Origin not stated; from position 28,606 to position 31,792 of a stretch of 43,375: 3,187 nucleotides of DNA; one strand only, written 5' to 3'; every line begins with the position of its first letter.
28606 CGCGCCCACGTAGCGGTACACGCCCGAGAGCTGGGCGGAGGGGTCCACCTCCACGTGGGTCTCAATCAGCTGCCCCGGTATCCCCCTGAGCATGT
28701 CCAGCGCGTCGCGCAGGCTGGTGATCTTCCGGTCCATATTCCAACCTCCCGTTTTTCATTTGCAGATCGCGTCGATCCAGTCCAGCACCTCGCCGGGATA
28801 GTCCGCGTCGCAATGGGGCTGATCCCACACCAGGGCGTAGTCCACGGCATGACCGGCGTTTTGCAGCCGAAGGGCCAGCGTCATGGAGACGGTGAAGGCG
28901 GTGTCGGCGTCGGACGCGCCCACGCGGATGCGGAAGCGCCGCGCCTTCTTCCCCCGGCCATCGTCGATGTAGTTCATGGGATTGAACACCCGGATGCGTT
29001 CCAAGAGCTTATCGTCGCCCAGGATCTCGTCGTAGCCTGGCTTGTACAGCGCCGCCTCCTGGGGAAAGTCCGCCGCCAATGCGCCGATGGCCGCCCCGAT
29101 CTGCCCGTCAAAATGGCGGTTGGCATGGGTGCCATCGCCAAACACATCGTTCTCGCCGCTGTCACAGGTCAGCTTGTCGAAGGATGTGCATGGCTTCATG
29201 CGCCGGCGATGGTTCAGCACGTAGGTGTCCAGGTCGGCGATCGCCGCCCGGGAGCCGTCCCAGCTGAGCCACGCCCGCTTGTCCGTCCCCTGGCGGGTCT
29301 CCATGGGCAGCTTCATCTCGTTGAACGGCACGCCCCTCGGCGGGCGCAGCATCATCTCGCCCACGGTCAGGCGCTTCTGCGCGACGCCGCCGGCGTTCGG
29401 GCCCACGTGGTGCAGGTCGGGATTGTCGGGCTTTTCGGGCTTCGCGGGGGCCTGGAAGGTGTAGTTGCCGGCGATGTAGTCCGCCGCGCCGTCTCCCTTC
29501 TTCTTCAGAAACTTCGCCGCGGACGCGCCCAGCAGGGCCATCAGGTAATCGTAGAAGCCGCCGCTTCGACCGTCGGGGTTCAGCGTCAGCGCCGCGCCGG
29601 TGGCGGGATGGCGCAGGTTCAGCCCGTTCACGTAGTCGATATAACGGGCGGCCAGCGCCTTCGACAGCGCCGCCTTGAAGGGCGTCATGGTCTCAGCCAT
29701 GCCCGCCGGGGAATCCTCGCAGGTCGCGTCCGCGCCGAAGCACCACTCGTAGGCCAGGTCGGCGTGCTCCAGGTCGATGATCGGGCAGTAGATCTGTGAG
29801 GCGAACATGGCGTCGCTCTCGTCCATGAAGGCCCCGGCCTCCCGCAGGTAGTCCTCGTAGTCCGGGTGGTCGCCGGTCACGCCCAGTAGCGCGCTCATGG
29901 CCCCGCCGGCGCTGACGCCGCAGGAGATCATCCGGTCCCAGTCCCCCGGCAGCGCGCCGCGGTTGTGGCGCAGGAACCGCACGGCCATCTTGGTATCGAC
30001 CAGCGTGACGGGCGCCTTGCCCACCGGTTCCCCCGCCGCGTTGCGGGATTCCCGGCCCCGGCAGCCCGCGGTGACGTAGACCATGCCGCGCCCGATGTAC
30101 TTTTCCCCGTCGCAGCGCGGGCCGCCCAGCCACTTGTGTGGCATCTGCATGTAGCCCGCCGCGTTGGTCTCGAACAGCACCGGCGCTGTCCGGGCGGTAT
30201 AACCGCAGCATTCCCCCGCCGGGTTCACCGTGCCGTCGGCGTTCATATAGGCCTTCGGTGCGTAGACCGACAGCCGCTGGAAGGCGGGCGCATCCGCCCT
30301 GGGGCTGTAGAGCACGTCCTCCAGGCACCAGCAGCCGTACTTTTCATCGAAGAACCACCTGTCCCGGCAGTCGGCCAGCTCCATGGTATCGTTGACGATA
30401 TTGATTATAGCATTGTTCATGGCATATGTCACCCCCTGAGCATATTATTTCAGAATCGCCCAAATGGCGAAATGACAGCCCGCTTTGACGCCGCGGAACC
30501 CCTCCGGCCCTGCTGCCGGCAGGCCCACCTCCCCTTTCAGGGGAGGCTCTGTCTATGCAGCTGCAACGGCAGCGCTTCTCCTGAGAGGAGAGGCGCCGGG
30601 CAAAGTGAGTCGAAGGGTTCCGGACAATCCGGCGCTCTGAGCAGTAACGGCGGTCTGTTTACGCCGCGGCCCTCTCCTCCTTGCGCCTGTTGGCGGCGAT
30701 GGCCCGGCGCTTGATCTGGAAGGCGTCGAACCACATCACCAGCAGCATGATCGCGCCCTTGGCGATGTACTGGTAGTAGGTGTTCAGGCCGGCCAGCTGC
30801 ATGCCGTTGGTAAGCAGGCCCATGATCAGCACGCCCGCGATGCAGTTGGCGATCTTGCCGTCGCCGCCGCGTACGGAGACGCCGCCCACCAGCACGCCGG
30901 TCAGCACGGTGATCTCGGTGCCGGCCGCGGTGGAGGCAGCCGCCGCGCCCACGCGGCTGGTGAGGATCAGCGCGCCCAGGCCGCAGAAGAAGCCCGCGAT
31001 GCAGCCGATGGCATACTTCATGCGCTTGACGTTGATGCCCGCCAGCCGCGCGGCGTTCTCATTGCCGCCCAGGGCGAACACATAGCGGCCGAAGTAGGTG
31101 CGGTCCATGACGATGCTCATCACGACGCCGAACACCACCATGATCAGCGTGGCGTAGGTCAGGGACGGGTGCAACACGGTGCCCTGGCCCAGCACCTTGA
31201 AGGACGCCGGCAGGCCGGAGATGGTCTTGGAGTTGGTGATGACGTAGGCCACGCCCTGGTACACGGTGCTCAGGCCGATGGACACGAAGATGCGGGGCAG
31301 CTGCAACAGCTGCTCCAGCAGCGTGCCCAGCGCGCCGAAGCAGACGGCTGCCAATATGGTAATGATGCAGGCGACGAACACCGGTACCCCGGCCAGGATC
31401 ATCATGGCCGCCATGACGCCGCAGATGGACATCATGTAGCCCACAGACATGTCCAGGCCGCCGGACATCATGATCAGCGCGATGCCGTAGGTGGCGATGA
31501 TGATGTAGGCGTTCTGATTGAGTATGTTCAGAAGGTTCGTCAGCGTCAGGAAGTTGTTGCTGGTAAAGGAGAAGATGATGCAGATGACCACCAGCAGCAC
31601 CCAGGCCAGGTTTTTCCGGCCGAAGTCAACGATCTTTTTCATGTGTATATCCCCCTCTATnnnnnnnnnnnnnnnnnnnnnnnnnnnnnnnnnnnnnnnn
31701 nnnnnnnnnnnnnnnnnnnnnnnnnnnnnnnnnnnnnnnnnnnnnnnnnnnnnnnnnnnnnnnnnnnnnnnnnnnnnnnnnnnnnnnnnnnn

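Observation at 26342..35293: Single co-directional tannin-to-pyrogallol locus: LysR regulator, ABC importer, intracellular tannase B and LpdC/B/D-type decarboxylase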

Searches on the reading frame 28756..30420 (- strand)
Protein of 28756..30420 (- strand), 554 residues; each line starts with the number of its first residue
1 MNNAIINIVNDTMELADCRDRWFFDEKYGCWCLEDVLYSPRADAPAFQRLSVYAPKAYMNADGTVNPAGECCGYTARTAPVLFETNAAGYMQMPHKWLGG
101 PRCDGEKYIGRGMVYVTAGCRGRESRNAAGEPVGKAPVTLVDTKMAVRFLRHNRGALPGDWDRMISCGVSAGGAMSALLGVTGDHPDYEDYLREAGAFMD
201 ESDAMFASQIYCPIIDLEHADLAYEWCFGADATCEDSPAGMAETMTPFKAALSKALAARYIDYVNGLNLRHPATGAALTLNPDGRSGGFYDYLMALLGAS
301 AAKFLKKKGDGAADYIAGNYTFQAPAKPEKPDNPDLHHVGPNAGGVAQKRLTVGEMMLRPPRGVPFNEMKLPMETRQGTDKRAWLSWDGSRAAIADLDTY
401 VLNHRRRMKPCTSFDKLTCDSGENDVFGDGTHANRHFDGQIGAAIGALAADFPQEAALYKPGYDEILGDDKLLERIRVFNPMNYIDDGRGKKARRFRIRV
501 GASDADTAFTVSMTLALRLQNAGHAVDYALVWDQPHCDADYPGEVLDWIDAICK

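Call 3: search_protein_families(library=pfam, proteins=[window:28756-30420:-])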
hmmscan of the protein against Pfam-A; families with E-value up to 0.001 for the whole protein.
window:28756-30420:- (554 aa): 1 family
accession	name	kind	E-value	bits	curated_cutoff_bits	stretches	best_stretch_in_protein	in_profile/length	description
PF20434.5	BD-FAE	-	9.4e-08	32.3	26.8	1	135-194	62-121/215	BD-FAE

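Call 4: search_protein_families(library=ncbifam, proteins=[window:28756-30420:-])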
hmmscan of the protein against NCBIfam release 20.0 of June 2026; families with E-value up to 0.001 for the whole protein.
window:28756-30420:- (554 aa): 2 families
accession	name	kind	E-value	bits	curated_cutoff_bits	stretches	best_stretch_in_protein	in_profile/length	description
NF041556.1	tannase_B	equivalog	9.9e-102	341.6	300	2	32-310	24-310/463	subtype B tannase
NF041555.1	tannase_A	equivalog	1e-77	262.2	550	2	14-307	49-349/619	subtype A tannase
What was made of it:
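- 28756..30420 (-): Intracellular long-form subtype-B tannase (554 aa; alternative GTG start at 30432). NF041556 341.6 bits, cut-off 300 (call 4).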

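Call 5: search_solved_structures(query=window:28756-30420:-, show_alignments=2)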
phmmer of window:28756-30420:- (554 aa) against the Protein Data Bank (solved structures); distinct sequences matched with E-value up to 0.001: 6.
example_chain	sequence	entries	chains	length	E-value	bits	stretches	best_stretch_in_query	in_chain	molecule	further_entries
3wa6_A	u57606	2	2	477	6.2e-63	216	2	44-302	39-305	tannase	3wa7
4j0g_A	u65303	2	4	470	1e-62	215.3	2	44-302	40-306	Tannase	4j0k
4j0c_A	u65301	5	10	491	1.3e-62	215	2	44-302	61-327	Tannase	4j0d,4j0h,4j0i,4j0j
4jui_A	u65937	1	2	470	3.2e-62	213.7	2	44-302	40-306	Tannase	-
6yq4_A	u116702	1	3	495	2.3e-55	191.1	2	32-230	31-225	Tannase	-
7q6y_A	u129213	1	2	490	2e-49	171.4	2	34-305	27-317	Alpha/beta hydrolase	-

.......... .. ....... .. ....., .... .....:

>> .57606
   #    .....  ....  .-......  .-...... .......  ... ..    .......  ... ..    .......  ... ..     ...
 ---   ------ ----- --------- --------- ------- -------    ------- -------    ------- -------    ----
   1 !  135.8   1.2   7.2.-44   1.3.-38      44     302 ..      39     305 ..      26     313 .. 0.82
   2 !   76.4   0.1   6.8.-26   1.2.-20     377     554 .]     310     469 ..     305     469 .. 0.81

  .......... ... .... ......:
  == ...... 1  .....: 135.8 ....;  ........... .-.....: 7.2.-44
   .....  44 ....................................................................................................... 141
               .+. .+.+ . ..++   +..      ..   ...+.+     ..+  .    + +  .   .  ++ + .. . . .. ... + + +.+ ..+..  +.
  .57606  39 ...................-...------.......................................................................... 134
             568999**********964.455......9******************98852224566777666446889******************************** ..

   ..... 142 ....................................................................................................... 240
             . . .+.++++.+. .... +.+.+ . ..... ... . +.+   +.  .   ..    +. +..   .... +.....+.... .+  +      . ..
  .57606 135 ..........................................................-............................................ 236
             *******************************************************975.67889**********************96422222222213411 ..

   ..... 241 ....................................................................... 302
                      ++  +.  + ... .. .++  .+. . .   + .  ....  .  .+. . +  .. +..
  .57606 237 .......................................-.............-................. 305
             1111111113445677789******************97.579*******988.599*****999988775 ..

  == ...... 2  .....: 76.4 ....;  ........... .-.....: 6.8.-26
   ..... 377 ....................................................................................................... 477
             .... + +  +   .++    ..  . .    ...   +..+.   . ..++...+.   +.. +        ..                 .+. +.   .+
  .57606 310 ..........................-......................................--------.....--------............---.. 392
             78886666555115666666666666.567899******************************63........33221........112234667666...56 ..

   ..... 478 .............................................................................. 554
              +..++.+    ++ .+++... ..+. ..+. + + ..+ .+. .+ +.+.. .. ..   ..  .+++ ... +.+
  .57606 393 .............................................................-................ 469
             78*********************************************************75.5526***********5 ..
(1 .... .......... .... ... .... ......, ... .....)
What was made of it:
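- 28756..30420 (-): Ser163 (GVSAGG), Lys343, Glu357, Asp419, Asp421 and His451 are all aligned and conserved (call 5).
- On Subtype B (intracellular) bacterial tannase: All six are aligned and identical in the phmmer alignment to 3wa6 (call 5).
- Checked: GVSAGG is present and aligns with GTSAGG of TanB (call 5).
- All three residues that hold the three galloyl hydroxyls in TanB (Lys343, Glu357, Asp421) are conserved (call 5).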

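Call 8: find_related_loci(query=window:28756-30420:-, collection=genome_contigs, flank=10000)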
Query window:28756-30420:- (554 aa) in genome_contigs; peptide patterns used: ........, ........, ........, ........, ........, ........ (x = any residue, [..] = any of these).
139 stretches matched a pattern; 119 encode a relative of the query (tblastn E <= 1e-3); the best 80 are kept; 80 distinct loci.
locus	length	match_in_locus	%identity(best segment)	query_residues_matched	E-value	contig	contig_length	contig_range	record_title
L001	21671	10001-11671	65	6-553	0e+0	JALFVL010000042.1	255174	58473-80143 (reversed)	MAG: Clostridiales bacterium isolate SUG1048 k141_231075, whole genome shotgun sequence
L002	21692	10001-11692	64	3-553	0e+0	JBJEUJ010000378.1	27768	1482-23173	MAG: Aristaeellaceae bacterium isolate LOHA14_bin.011 NODE_719_length_27768_cov_10.684408, whole genome shotgun sequence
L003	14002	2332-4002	65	6-554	0e+0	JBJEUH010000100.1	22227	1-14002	MAG: Candidatus Ventricola sp. isolate FUKU06_bin.010 NODE_401_length_22227_cov_14.795643, whole genome shotgun sequence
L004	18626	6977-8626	65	8-554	0e+0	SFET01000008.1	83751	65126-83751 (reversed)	MAG: Clostridiales bacterium isolate W0P33.025 Contig60, whole genome shotgun sequence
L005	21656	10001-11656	65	6-553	0e+0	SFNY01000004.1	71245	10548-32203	MAG: Clostridiales bacterium isolate W3P1.014 Contig32, whole genome shotgun sequence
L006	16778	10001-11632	65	6-554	0e+0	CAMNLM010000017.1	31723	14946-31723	MAG: uncultured Clostridia bacterium isolate SRR873598_bin.31_metaWRAP_v1.3_MAG genome assembly, contig: NODE.2219_lengt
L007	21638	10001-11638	62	3-553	0e+0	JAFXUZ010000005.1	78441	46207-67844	MAG: Clostridia bacterium isolate RGIG6770 Sheep_Rumen-3__c104617, whole genome shotgun sequence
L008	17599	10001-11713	61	6-554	0e+0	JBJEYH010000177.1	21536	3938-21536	MAG: Aristaeellaceae bacterium isolate PUUB17_bin.037 NODE_2485_length_21536_cov_40.518924, whole genome shotgun sequenc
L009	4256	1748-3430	61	6-554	0e+0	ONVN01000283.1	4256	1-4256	uncultured Clostridiales bacterium isolate RUG677 genome assembly, contig: k87_29425503, whole genome shotgun sequence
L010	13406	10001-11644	58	2-554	0e+0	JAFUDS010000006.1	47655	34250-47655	MAG: Clostridia bacterium isolate RGIG4401 Roe_deer_Omasum-2__c1117, whole genome shotgun sequence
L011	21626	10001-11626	63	2-554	0e+0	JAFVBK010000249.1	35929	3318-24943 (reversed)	MAG: Clostridia bacterium isolate RGIG5017 Roe_deer_Rumen-5__c449953, whole genome shotgun sequence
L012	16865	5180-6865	60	3-554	0e+0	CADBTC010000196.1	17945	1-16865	MAG: uncultured Clostridiales bacterium isolate RUG14271 genome assembly, contig: RUG14271_asm_196, whole genome shotgun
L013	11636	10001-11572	60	6-553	0e+0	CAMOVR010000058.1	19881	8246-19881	MAG: uncultured Clostridia bacterium isolate SRR873601_bin.59_metaWRAP_v1.3_MAG genome assembly, contig: NODE_7391_lengt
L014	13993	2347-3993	59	1-554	0e+0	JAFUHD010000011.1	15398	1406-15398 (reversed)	MAG: Clostridia bacterium isolate RGIG4490 Roe_deer_Omasum.Co__c20276, whole genome shotgun sequence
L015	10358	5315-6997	59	6-554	0e+0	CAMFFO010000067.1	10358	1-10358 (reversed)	MAG: uncultured Clostridia bacterium isolate SRR11489786_bin.57_metaWRAP_v1.3_MAG genome assembly, contig: ERZ11466831.5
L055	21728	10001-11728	54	6-554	0e+0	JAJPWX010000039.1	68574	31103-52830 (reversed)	MAG: Lachnospiraceae bacterium isolate AH.1_3 NODE_37_length_68574_cov_27.279908, whole genome shotgun sequence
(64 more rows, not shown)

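Call 54: search_protein_families(library=pfam, proteins=[L055:4466-5842:-, L055:7227-8588:+, L055:8814-9776:+, L055:13542-15218:+, L055:15974-16648:+, L055:16744-19083:+], max_evalue=0.0001)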
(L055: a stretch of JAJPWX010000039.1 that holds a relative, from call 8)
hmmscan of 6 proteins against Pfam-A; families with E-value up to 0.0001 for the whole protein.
L055:4466-5842:- (458 aa): 1 family
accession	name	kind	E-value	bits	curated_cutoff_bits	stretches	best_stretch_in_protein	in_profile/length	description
PF01554.23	MatE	-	5.8e-47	159.8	24.9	2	28-187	1-160/161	MatE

L055:7227-8588:+ (453 aa): 2 families
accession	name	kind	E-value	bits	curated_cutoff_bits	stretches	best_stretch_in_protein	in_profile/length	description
PF13347.12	MFS_2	-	3.6e-77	260.2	27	1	15-434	2-426/427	MFS/sugar transport protein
PF07690.21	MFS_1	-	3.9e-13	49.5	33.4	1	25-381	10-346/347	Major Facilitator Superfamily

L055:8814-9776:+ (320 aa): 4 families
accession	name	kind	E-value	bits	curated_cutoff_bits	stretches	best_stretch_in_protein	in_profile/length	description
PF20434.5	BD-FAE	-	1.2e-55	188.9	26.8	1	62-276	1-213/215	BD-FAE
PF07859.19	Abhydrolase_3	-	7.4e-20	72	25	1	77-265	1-178/210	alpha/beta hydrolase fold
PF00326.27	Peptidase_S9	-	5.5e-11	42.8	22.6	1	222-319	113-210/213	Prolyl oligopeptidase family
PF00135.34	COesterase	-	3.1e-08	33.4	27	1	62-167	88-203/515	Carboxylesterase family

L055:13542-15218:+ (558 aa): 1 family
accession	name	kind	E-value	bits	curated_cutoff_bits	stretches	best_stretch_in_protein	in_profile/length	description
PF00933.27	Glyco_hydro_3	-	5.8e-60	203.8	27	1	28-346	3-315/316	Glycosyl hydrolase family 3 N terminal domain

L055:15974-16648:+ (224 aa): 1 family
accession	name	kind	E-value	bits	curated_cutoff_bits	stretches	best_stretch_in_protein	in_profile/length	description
PF02677.20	QueH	-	7e-70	235.1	23.5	1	33-214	1-175/175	Epoxyqueuosine reductase QueH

L055:16744-19083:+ (779 aa): 3 families
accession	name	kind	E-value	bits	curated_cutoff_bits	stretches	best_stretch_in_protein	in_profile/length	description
PF02378.23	PTS_EIIC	-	1.2e-87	294.4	30.7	1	24-370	2-319/319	Phosphotransferase system, EIIC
PF00358.26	PTS_EIIA_1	-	9e-43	145.4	27.2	1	632-752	3-123/127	phosphoenolpyruvate-dependent sugar phosphotransferase system, EIIA 1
PF00367.25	PTS_EIIB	-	1.2e-14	53.9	27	1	503-534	2-33/34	phosphotransferase system, EIIB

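Call 82: search_protein_families(library=ncbifam, proteins=[L055:9989-11731:+, L055:6051-7076:-], max_evalue=1e-20)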
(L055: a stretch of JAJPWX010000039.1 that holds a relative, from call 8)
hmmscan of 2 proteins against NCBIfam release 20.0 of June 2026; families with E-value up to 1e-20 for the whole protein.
L055:9989-11731:+ (580 aa): 2 families
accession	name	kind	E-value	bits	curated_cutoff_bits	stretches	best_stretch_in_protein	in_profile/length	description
NF041556.1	tannase_B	equivalog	3.7e-97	326.5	300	2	24-307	17-308/463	subtype B tannase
NF041555.1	tannase_A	equivalog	8.3e-75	252.6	550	1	11-571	47-610/619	subtype A tannase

L055:6051-7076:- (341 aa): 19 families
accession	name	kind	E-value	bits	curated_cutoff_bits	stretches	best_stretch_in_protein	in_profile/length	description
NF053705.1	TransRegGltCGpos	equivalog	9.8e-51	172.7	350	1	24-317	5-291/300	glutamate biosynthesis transcriptional regulator GltC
NF047520.1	trans_act_CidR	equivalog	2.7e-45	154.8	415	1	20-317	1-290/292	cidABC operon transcriptional activator CidR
NF040786.1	LysR_Sec_metab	equivalog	5.7e-41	140.5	250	1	20-318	1-297/298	selenium metabolism-associated LysR family transcriptional regulator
NF045775.1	acetoin_reg_AlsR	exception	5.2e-38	131.2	430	1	20-266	1-246/290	acetoin biosynthesis transcriptional regulator AlsR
NF007439.0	PRK09986.1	equivalog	3e-37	128.6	290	1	19-267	6-254/296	LysR family transcriptional regulator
NF008416.0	PRK11242.1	equivalog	1.4e-32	113.2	277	1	26-318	7-290/300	transcriptional regulator CynR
TIGR03339.1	phn_lysR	subfamily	1e-31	110.2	341.1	1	26-265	3-236/279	aminoethylphosphonate catabolism associated LysR family transcriptional regulator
NF008361.0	PRK11151.1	equivalog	4.6e-31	108.2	329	1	20-317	1-288/305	DNA-binding transcriptional regulator OxyR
NF007385.0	PRK09906.1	equivalog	3.5e-29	101.9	356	1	20-320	1-292/296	DNA-binding transcriptional regulator HcaR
NF009327.0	PRK12684.1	subfamily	6.4e-29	101.2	402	1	33-275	15-256/313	CysB family HTH-type transcriptional regulator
TIGR02424.1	TF_pcaQ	equivalog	2e-26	92.6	303.8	1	27-318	10-297/300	pca operon transcription factor PcaQ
NF008722.0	PRK11716.1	equivalog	2.4e-26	92.4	246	1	20-315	1-290/293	HTH-type transcriptional activator IlvY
NF009326.0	PRK12681.1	equivalog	6.5e-26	91.5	436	1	35-272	17-253/324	HTH-type transcriptional regulator CysB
NF009324.0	PRK12679.1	equivalog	1.5e-25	90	491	1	36-275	18-256/316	HTH-type transcriptional regulator Cbl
NF052633.1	LysR_TF_PsrA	exception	8.7e-24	84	540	1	25-265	10-247/297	L-proline-binding transcription factor PsrA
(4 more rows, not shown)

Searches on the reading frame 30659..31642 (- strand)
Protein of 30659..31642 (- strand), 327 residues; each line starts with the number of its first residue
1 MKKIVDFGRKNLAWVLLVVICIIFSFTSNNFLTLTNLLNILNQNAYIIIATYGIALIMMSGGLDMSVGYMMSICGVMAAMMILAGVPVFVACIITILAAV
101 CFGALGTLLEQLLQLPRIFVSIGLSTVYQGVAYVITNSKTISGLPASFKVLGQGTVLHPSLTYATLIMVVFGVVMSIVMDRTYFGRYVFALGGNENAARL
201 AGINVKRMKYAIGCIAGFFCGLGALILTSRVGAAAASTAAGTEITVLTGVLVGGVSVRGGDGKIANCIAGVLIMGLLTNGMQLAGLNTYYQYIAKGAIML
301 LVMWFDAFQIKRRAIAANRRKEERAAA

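Call 3: search_protein_families(library=pfam, proteins=[window:30659-31642:-])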
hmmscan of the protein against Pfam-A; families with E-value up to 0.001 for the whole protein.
window:30659-31642:- (327 aa): 1 family
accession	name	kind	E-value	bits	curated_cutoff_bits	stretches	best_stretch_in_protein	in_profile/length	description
PF02653.21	BPD_transp_2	-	1.2e-29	103.8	26.8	1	36-303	1-269/269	Branched-chain amino acid transport system / permease component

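Call 4: search_protein_families(library=ncbifam, proteins=[window:30659-31642:-])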
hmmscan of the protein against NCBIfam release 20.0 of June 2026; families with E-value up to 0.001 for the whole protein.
window:30659-31642:- (327 aa): 9 families
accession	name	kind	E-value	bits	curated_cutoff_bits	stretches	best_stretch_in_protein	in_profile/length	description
NF040906.3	GguB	equivalog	5.4e-50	170.7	450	2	163-309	226-372/375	multiple monosaccharide ABC transporter permease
NF008441.0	PRK11285.1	equivalog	2e-49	168.5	378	1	15-313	34-330/333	L-arabinose ABC transporter permease AraH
NF007067.0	PRK09512.1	equivalog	8.9e-49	166.4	398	1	15-307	24-318/321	ribose ABC transporter permease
NF007252.0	PRK09699.1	equivalog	8.8e-44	150.1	396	1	10-307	25-322/326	D-allose ABC transporter permease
NF007014.0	PRK09478.1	equivalog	2.4e-43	148.7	386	1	2-310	7-332/336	galactose/methyl galactoside ABC transporter permease MglC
NF008630.0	PRK11618.1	equivalog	7.3e-36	124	363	1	15-322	14-322/331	galactofuranose ABC transporter, permease protein YjfF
NF011961.0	PRK15432.1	equivalog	4.9e-35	121.4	388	1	2-322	2-318/344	autoinducer 2 ABC transporter permease LsrC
NF011612.1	PRK15038.1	equivalog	1.8e-29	102.9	500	1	14-319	8-318/322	autoinducer 2 ABC transporter permease LsrD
NF041862.1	YtfT_transport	equivalog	3e-22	79.2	535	1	29-306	48-324/339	galactofuranose ABC transporter, ATP-binding protein YtfT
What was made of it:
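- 30659..31642 (-): ABC permease (BPD_transp_2, CUT2 type). Calls 3, 4.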
